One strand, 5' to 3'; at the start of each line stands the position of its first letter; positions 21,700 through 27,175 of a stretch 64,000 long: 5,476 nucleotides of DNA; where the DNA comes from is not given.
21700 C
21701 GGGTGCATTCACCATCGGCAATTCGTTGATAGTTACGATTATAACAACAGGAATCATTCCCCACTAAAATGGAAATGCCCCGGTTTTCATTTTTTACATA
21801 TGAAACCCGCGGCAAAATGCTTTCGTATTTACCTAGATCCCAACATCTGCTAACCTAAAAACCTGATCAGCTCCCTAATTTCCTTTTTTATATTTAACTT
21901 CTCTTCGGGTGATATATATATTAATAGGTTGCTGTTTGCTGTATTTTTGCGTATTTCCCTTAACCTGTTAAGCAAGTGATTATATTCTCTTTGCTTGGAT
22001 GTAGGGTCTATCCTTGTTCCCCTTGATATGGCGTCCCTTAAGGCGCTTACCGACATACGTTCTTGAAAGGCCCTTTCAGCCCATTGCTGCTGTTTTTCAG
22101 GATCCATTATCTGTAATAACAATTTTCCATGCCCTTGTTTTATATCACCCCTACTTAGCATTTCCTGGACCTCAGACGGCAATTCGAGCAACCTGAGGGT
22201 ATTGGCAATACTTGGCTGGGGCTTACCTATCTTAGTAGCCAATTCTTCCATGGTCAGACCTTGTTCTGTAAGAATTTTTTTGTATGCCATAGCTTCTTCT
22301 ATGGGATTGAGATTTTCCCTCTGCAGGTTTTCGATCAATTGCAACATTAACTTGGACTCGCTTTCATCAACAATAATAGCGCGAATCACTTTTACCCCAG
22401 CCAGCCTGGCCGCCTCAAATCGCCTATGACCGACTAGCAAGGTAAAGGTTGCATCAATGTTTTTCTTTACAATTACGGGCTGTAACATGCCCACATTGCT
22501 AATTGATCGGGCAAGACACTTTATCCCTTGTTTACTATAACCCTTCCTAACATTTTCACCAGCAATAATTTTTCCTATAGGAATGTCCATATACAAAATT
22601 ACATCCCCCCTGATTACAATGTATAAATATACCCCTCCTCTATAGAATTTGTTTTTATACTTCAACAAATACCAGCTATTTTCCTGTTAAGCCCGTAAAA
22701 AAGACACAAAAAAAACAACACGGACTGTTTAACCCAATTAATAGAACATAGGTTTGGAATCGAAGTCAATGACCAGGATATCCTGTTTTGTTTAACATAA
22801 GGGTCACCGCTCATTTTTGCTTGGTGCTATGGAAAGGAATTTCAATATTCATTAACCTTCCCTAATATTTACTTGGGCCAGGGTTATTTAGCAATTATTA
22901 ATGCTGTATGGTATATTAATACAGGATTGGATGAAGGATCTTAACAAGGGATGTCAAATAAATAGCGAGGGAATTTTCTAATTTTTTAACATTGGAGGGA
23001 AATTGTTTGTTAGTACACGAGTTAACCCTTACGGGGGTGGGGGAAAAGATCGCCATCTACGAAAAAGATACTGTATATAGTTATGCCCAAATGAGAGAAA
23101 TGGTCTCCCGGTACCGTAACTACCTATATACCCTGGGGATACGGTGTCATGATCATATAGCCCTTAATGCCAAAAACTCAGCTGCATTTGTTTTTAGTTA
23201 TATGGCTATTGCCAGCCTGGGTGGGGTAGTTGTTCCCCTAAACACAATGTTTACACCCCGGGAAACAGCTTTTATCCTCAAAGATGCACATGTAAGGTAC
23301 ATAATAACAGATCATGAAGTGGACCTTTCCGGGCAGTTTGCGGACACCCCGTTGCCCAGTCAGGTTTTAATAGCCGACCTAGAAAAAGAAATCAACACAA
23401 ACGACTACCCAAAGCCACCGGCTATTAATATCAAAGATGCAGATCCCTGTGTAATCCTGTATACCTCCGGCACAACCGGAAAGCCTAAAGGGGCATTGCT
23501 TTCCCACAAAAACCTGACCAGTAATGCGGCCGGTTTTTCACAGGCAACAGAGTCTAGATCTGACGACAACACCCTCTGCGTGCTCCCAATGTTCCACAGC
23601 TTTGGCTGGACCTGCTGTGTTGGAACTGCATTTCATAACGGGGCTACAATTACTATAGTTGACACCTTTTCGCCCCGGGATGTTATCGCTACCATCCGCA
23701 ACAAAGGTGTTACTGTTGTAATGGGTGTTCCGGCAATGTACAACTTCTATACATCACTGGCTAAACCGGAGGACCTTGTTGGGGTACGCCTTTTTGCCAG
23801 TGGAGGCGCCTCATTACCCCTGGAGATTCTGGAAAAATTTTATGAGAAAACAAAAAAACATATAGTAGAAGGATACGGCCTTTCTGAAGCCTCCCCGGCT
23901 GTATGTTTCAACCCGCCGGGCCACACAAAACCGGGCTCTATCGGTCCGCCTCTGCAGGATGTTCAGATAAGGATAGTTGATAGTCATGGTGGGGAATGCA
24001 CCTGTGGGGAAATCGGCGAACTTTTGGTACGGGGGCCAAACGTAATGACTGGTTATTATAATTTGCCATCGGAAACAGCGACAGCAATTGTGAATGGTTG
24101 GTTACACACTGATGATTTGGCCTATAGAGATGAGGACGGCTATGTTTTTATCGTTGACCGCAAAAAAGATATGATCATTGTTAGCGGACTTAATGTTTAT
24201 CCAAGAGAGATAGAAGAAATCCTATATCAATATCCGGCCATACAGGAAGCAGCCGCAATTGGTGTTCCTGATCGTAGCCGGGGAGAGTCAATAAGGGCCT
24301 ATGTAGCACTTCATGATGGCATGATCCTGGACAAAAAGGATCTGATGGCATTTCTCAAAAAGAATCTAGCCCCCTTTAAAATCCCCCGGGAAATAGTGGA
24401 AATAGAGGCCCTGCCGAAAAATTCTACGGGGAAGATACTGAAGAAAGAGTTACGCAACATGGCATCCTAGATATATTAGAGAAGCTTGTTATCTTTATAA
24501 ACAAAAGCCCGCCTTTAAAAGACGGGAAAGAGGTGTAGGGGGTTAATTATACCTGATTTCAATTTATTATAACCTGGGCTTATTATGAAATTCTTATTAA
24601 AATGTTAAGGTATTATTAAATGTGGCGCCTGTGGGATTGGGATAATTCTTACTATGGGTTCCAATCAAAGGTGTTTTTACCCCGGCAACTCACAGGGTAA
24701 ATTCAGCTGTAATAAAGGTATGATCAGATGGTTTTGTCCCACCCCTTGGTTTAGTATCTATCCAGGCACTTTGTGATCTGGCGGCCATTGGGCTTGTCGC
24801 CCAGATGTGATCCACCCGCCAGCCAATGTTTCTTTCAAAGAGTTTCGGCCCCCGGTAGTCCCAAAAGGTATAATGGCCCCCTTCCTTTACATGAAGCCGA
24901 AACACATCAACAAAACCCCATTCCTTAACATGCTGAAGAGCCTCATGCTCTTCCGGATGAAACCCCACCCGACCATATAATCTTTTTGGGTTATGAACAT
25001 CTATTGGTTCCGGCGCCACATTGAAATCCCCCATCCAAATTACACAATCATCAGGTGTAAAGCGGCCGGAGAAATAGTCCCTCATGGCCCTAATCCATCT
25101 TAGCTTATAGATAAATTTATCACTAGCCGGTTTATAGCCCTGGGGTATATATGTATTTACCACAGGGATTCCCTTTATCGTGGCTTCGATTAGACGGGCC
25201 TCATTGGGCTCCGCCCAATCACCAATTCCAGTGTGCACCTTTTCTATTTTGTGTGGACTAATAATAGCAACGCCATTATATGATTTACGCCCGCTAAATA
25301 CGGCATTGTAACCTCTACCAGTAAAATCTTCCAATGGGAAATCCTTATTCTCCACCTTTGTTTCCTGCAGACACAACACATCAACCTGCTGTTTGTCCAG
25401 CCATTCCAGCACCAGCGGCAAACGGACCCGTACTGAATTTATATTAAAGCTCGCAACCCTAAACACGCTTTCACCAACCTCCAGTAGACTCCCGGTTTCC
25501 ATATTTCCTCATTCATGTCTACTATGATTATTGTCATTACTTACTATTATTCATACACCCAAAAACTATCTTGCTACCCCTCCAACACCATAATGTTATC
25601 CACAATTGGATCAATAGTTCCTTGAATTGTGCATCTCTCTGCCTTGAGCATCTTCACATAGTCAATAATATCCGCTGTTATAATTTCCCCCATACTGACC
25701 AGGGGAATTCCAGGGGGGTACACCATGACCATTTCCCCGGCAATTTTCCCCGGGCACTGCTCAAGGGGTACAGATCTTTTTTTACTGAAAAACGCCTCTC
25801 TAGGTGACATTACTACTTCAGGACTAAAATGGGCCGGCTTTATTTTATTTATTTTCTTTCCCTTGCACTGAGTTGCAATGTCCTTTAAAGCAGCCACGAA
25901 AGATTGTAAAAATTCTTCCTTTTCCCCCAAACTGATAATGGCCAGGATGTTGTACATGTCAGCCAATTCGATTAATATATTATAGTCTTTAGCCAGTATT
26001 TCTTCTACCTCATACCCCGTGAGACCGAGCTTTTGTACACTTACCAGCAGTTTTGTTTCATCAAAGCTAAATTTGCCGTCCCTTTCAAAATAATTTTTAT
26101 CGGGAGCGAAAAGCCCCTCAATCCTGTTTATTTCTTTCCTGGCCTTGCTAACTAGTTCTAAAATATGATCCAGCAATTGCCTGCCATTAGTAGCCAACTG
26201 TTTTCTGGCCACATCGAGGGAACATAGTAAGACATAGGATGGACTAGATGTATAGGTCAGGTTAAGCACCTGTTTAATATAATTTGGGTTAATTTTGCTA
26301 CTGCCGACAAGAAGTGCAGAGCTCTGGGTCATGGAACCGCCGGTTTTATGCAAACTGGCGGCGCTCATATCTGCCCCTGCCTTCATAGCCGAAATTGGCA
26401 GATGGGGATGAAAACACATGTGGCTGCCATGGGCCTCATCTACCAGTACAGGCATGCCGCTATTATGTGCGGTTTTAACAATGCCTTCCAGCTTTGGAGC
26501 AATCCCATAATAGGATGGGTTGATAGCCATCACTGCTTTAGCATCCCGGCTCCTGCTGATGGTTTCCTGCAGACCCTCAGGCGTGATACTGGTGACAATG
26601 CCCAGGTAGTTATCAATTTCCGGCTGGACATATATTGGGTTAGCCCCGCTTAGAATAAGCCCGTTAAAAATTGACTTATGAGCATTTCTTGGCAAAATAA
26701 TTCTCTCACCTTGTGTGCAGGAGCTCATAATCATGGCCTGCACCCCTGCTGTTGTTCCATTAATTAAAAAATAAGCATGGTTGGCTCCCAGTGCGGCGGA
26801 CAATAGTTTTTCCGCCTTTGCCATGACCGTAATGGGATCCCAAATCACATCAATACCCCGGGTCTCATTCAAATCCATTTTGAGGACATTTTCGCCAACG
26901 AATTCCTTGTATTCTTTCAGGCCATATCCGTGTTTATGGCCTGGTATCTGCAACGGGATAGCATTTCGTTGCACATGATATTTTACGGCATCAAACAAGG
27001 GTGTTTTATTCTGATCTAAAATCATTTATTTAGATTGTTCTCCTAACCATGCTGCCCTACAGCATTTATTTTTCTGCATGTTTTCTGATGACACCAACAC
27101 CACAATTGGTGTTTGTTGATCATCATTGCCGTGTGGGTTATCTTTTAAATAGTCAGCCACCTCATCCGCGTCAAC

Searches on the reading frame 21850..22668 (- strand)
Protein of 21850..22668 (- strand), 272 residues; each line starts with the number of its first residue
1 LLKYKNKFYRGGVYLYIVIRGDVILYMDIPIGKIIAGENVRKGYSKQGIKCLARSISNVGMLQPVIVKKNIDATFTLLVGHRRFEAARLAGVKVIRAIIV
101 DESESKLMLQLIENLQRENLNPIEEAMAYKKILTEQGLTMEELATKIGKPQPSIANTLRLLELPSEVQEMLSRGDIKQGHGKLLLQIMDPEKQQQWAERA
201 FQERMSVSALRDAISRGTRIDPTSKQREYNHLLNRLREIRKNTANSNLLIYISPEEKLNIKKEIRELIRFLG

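Call 4: search_protein_families(library=pfam, proteins=[window:21850-22668:-])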
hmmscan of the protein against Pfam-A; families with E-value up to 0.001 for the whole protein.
window:21850-22668:- (272 aa): 4 families
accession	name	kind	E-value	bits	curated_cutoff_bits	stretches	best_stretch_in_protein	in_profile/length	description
PF17762.8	HTH_ParB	-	1.5e-32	112.2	22.6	1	118-215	1-98/102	ParB HTH domain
PF02195.25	ParB_N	-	6.9e-15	55.3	26.3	1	32-116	9-95/95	ParB N-terminal domain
PF01978.25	TrmB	-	0.00012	22.2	25.6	1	125-162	10-47/68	Sugar-specific transcriptional regulator TrmB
PF01381.28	HTH_3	-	0.00065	20.1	23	0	130-155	2-27/55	Helix-turn-helix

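Call 6: search_protein_families(library=ncbifam, proteins=[window:21850-22668:-], max_evalue=0.00001)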
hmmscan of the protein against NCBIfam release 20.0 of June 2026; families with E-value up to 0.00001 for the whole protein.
window:21850-22668:- (272 aa): 5 families
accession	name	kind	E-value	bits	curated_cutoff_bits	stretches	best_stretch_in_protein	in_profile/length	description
TIGR04285.1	nucleoid_noc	exception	1.7e-49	168.5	315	1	27-244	3-222/255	nucleoid occlusion protein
TIGR00180.1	parB_part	domain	4.7e-41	140.6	58.45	1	39-198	19-183/186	ParB/RepB/Spo0J family partition protein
TIGR03734.1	PRTRC_parB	hypoth_equivalog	1.6e-22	79.8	278.6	1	35-216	3-188/555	PRTRC system ParB family protein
NF010406.0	PRK13832.1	subfamily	6.3e-15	54.7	640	1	44-199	24-182/578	plasmid partitioning protein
TIGR03454.1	partition_RepB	equivalog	6e-11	42.3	201.5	1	46-167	85-208/325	plasmid partitioning protein RepB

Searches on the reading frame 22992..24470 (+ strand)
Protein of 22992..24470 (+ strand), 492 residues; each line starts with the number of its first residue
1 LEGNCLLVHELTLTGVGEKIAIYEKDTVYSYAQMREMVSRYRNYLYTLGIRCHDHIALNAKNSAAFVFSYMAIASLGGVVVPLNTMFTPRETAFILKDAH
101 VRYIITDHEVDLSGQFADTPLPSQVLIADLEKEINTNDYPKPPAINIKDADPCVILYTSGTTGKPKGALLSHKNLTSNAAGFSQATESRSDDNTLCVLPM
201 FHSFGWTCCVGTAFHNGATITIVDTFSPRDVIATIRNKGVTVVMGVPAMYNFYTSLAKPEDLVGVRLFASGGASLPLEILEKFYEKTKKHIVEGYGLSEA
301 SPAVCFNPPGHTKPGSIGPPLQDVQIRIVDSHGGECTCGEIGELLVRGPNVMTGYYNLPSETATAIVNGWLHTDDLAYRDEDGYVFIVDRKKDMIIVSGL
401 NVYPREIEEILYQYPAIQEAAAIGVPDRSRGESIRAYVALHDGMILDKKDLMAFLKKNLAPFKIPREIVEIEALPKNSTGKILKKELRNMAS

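Call 4: search_protein_families(library=pfam, proteins=[window:22992-24470:+])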
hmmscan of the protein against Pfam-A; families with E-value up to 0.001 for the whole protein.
window:22992-24470:+ (492 aa): 2 families
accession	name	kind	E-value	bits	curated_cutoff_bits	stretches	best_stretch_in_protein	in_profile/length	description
PF00501.34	AMP-binding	-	1.2e-90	304.6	29.9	1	17-356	9-384/384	AMP-binding enzyme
PF13193.12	AMP-binding_C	-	1.4e-18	68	24.5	1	406-481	1-76/76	AMP-binding enzyme C-terminal domain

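Call 6: search_protein_families(library=ncbifam, proteins=[window:22992-24470:+], max_evalue=0.00001)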
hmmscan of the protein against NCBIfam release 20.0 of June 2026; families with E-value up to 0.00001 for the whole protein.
window:22992-24470:+ (492 aa): 106 families (the best 25 are shown)
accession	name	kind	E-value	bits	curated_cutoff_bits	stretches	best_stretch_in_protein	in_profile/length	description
NF004837.0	PRK06187.1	subfamily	1.1e-143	479.4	476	1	17-490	22-521/531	long-chain-fatty-acid--CoA ligase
NF004114.0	PRK05605.1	equivalog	1.4e-107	360.4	766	2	139-489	210-567/575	long-chain-fatty-acid--CoA ligase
NF005307.0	PRK06839.1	equivalog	1.8e-107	360.1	748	1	18-490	17-492/496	o-succinylbenzoate--CoA ligase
NF006182.0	PRK08316.1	subfamily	1.3e-105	353.9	663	1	17-490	25-516/523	fatty acyl-CoA synthetase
NF005702.0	PRK07514.1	subfamily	4.3e-105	352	558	1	23-489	24-498/506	malonyl-CoA synthase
NF005801.1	PRK07656.1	equivalog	1.1e-100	337.7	657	1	17-488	15-500/500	FadD3 family acyl-CoA ligase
NF006181.0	PRK08314.1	subfamily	5.9e-100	335.1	705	2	140-489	194-552/563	long-chain-fatty-acid--CoA ligase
NF052269.1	Staph_lig_FadD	equivalog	2.3e-96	323.1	650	1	19-491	16-493/499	long-chain-fatty-acid--CoA ligase FadD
NF005220.0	PRK06710.1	equivalog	5.8e-94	315.2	1116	2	129-487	189-549/563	long-chain-fatty-acid--CoA ligase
NF009233.0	PRK12583.1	subfamily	1.4e-91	307.6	832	2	146-491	197-550/558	fatty acid CoA ligase family protein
NF006572.0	PRK09088.1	equivalog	1.7e-91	307.4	696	1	27-490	27-486/491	acyl-CoA synthetase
NF002966.0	PRK03640.1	equivalog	5.3e-91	305.6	556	1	18-490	17-479/483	o-succinylbenzoate--CoA ligase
NF005714.0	PRK07529.1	subfamily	2.1e-90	303.9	632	2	124-491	191-576/640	acyl-CoA synthetase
NF005463.0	PRK07059.1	subfamily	3.9e-90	302.9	869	1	146-489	200-554/557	long-chain-fatty-acid--CoA ligase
NF006523.0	PRK08974.1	equivalog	7.7e-86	288.4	884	1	139-490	198-552/561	long-chain-fatty-acid--CoA ligase FadD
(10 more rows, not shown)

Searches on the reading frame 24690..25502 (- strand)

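Call 4: search_protein_families(library=pfam, proteins=[window:24690-25502:-])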
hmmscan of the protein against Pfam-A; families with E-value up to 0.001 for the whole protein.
window:24690-25502:- (270 aa): 1 family
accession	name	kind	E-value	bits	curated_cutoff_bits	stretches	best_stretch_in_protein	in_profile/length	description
PF03372.29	Exo_endo_phos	-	2.5e-28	99.7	24.5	1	17-261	1-225/225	Endonuclease/Exonuclease/phosphatase family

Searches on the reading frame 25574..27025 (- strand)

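Call 4: search_protein_families(library=pfam, proteins=[window:25574-27025:-])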
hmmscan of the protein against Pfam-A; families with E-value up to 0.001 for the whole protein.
window:25574-27025:- (483 aa): 6 families
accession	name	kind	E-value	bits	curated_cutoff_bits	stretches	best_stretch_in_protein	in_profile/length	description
PF01276.26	OKR_DC_1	-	6.5e-79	266.1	27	2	8-303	1-318/417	Orn/Lys/Arg decarboxylase, major domain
PF03711.20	OKR_DC_1_C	-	2.8e-11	44.3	24.2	1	380-462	24-112/132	Orn/Lys/Arg decarboxylase, C-terminal domain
PF01041.23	DegT_DnrJ_EryC1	-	2e-10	40.9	19.8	1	71-200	29-149/360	DegT/DnrJ/EryC1/StrS aminotransferase family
PF00155.27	Aminotran_1_2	-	1e-06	28.6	19.7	1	73-299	49-290/361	Aminotransferase class I and II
PF00266.25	Aminotran_5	-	1.6e-06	27.8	21.5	1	66-230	43-204/371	Aminotransferase class-V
PF01212.27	Beta_elim_lyase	-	2.1e-05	24.4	27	1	69-252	35-218/288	Beta-eliminating lyase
